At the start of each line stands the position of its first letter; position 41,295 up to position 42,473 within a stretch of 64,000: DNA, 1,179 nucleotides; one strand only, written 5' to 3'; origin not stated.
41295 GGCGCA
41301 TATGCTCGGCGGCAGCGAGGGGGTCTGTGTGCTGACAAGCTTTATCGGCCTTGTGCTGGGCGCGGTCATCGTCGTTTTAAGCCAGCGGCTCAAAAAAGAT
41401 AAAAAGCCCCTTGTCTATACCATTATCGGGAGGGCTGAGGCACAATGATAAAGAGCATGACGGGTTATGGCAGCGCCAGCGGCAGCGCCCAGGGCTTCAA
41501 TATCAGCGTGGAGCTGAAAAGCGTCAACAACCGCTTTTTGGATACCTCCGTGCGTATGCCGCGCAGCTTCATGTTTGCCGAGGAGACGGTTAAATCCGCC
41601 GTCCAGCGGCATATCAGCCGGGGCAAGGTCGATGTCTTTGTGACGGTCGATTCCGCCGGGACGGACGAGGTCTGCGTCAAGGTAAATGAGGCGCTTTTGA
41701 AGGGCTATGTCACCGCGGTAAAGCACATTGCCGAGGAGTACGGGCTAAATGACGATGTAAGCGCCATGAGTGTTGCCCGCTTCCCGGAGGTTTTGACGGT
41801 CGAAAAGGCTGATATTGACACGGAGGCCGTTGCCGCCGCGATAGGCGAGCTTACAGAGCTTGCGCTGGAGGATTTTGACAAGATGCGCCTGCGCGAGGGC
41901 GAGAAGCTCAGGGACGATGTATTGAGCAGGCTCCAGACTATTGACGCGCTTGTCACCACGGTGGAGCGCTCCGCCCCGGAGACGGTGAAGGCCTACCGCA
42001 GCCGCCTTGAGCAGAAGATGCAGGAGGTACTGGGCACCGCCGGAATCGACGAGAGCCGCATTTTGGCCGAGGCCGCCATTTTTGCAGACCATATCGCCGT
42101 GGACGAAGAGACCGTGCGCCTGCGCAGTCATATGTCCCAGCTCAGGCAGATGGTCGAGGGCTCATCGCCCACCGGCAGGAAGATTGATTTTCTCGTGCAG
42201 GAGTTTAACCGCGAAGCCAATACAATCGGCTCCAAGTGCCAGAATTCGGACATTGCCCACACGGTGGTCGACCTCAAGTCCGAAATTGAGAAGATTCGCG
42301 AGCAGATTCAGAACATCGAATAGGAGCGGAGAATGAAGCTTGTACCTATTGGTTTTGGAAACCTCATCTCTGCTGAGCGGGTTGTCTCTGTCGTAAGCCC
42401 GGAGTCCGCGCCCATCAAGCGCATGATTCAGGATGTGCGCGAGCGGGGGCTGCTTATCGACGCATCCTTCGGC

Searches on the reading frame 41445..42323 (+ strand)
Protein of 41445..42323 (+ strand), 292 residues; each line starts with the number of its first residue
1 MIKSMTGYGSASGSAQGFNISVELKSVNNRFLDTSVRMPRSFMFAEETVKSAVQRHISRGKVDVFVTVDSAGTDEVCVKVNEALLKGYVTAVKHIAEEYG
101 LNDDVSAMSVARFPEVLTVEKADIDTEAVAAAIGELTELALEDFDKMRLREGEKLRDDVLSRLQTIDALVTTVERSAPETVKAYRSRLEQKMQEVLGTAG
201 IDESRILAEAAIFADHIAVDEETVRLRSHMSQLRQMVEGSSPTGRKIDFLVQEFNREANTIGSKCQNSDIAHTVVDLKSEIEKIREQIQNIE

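Call 25: find_encoding_contigs(protein=window:41445-42323:+, flank=10000, max_places=5)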
Protein window:41445-42323:+ (292 aa): 23 contigs read that carry it; 5 places shown.
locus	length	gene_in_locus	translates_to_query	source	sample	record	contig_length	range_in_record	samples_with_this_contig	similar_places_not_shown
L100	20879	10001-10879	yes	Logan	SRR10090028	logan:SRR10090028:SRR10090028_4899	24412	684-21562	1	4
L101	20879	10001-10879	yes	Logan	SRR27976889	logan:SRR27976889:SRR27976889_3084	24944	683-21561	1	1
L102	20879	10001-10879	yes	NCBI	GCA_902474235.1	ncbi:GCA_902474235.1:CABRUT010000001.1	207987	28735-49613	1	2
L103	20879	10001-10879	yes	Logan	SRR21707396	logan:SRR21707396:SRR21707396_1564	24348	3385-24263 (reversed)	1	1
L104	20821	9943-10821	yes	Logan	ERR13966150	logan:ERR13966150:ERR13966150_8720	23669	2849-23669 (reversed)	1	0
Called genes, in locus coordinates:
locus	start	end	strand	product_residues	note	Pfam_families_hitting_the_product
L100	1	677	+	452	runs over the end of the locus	?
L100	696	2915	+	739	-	PF23139:OB_YrrC, PF14490:HHH_RecD2, PF13086:AAA_11 (faint), PF13604:AAA_30, PF01443:Viral_helicase1 (faint), PF13245:AAA_19, PF18335:SH3_13, PF13538:UvrD_C_2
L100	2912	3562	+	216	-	PF18912:DZR_2, PF00156:Pribosyltran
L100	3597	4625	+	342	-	PF00022:Actin (faint), PF06723:MreB_Mbl, PF00012:HSP70, PF14450:FtsA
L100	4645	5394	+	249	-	PF01128:IspD, PF02348:CTP_transf_3 (weak), PF12804:NTP_transf_3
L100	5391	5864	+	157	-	PF02542:YgbB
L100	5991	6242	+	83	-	PF11823:Se_S_carrier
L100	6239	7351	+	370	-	PF00266:Aminotran_5, PF00155:Aminotran_1_2, PF01041:DegT_DnrJ_EryC1 (weak)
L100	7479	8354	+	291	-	PF19293:CdaA_N, PF02457:DAC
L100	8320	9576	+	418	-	PF07949:YbbR (weak)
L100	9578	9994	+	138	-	PF04246:RseC_MucC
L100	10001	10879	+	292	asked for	PF03755:YicC-like_N, PF08340:YicC-like_C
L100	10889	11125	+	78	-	PF04025:RemA-like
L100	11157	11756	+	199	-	PF00625:Guanylate_kin, PF13671:AAA_33 (weak)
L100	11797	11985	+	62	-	PF01192:RNA_pol_Rpb6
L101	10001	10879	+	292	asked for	PF03755:YicC-like_N, PF08340:YicC-like_C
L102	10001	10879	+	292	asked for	PF03755:YicC-like_N, PF08340:YicC-like_C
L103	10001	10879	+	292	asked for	PF03755:YicC-like_N, PF08340:YicC-like_C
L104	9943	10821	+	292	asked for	PF03755:YicC-like_N, PF08340:YicC-like_C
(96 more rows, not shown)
